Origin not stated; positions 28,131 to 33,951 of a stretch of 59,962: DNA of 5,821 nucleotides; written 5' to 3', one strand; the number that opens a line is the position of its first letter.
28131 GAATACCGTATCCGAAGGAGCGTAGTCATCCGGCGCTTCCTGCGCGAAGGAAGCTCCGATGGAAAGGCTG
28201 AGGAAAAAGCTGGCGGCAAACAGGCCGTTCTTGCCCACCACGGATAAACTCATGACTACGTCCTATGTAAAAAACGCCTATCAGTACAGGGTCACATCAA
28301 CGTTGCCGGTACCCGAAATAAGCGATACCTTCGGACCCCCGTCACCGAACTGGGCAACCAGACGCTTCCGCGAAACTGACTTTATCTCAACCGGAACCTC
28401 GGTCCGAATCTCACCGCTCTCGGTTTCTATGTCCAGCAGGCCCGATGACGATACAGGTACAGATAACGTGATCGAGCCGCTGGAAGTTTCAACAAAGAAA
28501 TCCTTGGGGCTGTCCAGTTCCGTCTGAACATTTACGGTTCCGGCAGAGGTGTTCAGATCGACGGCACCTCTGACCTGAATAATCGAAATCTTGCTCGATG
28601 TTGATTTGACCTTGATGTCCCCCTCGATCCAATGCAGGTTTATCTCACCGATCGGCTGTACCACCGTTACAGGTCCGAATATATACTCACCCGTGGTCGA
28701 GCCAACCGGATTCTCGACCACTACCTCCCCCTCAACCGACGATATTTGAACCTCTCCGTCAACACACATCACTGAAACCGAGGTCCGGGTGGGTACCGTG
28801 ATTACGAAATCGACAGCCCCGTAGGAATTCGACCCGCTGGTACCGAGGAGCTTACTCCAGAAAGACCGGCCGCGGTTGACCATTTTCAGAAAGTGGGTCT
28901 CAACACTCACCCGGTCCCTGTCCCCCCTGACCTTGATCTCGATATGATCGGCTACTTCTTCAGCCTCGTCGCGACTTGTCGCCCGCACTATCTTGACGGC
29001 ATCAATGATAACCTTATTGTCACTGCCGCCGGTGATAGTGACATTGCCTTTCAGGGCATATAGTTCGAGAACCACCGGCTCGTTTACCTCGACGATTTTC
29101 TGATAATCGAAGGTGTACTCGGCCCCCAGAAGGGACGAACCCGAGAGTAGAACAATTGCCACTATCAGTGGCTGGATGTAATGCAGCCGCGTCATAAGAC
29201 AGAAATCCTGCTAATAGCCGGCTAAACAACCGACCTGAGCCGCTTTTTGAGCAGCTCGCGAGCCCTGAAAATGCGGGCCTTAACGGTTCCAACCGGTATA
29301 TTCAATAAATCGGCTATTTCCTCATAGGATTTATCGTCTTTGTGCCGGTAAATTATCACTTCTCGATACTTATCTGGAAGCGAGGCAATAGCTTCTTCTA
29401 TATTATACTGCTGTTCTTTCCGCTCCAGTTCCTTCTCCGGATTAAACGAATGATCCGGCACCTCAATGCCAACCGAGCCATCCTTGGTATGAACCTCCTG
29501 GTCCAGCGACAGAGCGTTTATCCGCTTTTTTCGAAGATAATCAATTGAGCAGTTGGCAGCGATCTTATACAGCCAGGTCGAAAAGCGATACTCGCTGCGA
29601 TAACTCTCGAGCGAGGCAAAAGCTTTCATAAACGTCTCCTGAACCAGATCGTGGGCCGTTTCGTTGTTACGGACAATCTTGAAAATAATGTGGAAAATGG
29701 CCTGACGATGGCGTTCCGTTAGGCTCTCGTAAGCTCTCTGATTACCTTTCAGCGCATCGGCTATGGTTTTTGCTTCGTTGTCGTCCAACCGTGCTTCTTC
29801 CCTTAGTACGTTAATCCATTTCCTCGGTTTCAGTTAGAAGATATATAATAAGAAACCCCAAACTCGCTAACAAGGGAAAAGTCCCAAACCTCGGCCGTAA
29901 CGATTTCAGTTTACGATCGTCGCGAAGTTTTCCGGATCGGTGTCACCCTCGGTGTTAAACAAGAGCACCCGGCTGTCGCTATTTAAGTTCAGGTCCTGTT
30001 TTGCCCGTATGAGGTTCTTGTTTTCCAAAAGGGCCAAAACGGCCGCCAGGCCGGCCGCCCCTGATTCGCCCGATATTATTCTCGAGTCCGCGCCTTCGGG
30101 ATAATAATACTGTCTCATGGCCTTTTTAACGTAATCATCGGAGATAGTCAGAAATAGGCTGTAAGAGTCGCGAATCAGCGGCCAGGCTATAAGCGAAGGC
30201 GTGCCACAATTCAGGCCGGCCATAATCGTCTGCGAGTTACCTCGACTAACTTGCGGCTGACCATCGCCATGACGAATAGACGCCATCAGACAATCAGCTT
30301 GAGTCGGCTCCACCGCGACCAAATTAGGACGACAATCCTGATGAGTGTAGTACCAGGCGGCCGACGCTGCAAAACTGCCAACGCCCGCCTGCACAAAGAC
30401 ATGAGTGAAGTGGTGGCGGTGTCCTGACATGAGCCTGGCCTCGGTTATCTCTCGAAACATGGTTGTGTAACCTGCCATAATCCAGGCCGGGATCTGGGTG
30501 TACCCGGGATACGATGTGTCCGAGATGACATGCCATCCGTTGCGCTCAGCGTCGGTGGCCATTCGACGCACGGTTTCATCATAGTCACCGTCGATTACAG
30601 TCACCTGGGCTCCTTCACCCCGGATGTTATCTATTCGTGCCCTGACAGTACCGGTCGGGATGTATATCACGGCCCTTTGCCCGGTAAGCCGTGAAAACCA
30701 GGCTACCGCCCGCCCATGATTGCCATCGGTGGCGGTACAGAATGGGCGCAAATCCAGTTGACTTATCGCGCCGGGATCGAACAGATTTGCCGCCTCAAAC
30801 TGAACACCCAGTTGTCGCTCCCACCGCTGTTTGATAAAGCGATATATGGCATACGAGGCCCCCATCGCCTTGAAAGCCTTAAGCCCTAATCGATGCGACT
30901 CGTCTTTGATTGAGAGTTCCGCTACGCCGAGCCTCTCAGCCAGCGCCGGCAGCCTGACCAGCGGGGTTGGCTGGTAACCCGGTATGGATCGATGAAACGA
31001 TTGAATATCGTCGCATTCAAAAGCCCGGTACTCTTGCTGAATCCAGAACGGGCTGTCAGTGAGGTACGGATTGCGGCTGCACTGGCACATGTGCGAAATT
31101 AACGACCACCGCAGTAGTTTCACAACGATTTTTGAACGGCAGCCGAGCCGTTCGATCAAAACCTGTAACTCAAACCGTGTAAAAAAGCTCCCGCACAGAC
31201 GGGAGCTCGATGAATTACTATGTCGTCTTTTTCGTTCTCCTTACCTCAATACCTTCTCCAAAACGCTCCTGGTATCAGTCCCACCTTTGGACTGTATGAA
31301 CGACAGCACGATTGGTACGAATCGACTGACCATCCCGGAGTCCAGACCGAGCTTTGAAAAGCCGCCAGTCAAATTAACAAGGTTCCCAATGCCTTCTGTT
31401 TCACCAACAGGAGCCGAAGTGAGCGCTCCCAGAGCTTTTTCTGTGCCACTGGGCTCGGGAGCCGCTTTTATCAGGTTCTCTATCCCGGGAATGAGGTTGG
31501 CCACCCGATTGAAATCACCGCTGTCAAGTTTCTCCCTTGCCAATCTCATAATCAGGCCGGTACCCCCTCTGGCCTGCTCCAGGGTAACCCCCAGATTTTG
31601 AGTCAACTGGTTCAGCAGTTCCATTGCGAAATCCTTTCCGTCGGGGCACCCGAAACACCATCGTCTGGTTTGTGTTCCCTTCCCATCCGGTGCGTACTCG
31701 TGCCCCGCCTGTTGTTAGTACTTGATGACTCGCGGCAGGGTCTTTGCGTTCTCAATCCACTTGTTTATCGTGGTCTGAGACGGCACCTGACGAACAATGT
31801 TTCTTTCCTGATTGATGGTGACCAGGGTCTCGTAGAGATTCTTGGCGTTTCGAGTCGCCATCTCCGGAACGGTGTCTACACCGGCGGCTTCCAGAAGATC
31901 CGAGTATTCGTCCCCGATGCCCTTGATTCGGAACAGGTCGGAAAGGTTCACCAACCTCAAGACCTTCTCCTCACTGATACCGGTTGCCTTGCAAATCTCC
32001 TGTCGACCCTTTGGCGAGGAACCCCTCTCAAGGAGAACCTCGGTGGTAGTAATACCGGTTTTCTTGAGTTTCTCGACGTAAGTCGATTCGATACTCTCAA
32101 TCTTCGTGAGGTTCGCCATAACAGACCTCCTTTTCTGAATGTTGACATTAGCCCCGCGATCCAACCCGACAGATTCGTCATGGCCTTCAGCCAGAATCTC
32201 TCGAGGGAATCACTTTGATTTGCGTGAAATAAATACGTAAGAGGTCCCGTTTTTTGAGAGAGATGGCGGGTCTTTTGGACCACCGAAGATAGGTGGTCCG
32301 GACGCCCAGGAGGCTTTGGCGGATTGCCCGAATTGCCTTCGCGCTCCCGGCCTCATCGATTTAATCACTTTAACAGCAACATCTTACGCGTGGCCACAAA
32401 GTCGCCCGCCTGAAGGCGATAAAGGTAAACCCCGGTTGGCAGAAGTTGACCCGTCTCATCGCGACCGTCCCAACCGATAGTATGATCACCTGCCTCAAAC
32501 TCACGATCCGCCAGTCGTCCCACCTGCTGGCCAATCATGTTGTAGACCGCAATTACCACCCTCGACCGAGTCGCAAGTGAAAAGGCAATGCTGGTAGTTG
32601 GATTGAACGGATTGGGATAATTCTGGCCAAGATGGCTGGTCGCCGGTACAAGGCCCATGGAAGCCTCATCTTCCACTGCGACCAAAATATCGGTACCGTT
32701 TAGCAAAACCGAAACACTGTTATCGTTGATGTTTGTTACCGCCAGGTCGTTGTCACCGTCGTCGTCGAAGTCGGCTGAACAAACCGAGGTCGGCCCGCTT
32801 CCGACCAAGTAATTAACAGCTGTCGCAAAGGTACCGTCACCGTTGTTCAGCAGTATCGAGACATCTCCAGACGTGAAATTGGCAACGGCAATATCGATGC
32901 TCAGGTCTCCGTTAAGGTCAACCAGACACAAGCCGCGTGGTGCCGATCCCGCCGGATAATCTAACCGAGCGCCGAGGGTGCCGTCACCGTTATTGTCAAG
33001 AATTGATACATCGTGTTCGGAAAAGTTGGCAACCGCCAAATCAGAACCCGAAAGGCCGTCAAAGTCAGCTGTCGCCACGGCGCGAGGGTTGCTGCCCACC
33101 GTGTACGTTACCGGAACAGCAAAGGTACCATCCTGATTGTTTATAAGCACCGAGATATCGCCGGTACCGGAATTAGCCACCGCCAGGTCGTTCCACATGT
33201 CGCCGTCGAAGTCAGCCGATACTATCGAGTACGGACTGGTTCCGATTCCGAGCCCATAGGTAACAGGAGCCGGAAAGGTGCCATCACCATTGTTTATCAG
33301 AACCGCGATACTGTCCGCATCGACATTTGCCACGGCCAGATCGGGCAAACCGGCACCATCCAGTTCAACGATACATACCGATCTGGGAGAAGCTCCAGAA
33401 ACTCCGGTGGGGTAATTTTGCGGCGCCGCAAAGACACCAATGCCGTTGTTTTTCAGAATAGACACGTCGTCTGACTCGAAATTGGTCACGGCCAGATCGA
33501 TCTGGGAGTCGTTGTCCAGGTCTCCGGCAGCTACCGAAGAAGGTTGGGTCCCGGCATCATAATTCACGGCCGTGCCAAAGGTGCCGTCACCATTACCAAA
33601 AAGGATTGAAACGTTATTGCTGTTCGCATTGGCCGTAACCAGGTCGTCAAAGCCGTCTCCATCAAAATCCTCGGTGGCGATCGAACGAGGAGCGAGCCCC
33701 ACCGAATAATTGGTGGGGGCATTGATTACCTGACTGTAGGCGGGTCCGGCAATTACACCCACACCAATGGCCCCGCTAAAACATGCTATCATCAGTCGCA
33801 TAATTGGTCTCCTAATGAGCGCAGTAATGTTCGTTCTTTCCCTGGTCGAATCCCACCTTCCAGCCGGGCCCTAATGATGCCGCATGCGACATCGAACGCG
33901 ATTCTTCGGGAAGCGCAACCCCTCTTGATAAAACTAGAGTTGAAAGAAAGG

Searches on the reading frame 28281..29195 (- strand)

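Call 67: search_protein_families(library=pfam, proteins=[window:28281-29195:-], max_evalue=0.00001)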
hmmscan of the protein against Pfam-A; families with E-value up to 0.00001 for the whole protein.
window:28281-29195:- (304 aa): 1 family
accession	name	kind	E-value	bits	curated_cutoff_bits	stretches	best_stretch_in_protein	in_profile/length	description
PF13349.12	DUF4097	-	2.5e-09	37.3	22.9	1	51-301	12-246/247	Toastrack DUF4097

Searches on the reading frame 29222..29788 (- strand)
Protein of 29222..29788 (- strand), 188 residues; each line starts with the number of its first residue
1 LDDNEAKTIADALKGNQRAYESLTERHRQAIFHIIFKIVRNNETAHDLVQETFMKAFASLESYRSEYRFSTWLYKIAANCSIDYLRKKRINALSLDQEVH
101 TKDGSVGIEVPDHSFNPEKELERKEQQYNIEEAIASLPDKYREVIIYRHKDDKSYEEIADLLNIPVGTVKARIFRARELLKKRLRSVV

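Call 94: search_protein_families(library=pfam, proteins=[window:29222-29788:-], max_evalue=0.00001)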
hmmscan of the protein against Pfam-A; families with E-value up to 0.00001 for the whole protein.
window:29222-29788:- (188 aa): 4 families
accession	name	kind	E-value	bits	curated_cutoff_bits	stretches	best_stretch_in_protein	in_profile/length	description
PF04542.20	Sigma70_r2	-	2.2e-18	66.2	24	1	24-89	2-69/71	Sigma-70 region 2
PF08281.18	Sigma70_r4_2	-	3.4e-18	65.5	25.7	1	129-180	3-54/54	Sigma-70, region 4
PF04545.22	Sigma70_r4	-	4.6e-13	48.9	24.1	1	133-182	1-50/50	Sigma-70, region 4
PF25787.1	HTH_SB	-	9.3e-06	25.8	43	0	141-173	11-43/53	Sleeping Beauty transposase HTH domain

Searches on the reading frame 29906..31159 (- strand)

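Call 13: search_protein_families(library=pfam, proteins=[window:29906-31159:-], max_evalue=0.00001)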
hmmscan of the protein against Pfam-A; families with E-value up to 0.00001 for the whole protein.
window:29906-31159:- (417 aa): 1 family
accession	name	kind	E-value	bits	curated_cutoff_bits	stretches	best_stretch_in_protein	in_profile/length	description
PF00291.31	PALP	-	1.4e-52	179.3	35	1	61-384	4-283/295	Pyridoxal-phosphate dependent enzyme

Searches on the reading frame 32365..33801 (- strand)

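Call 13: search_protein_families(library=pfam, proteins=[window:32365-33801:-], max_evalue=0.00001)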
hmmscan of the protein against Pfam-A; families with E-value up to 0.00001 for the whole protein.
window:32365-33801:- (478 aa): 3 families
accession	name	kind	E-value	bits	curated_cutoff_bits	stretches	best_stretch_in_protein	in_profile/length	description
PF13517.12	FG-GAP_3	-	2e-41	140.8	26.9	4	45-105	1-61/61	FG-GAP-like repeat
PF01839.29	FG-GAP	-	1.2e-14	54.2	22.1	0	38-68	2-27/37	FG-GAP repeat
PF13860.13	FlgD_ig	-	2.8e-08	34.1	27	1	405-465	12-75/79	FlgD Ig-like domain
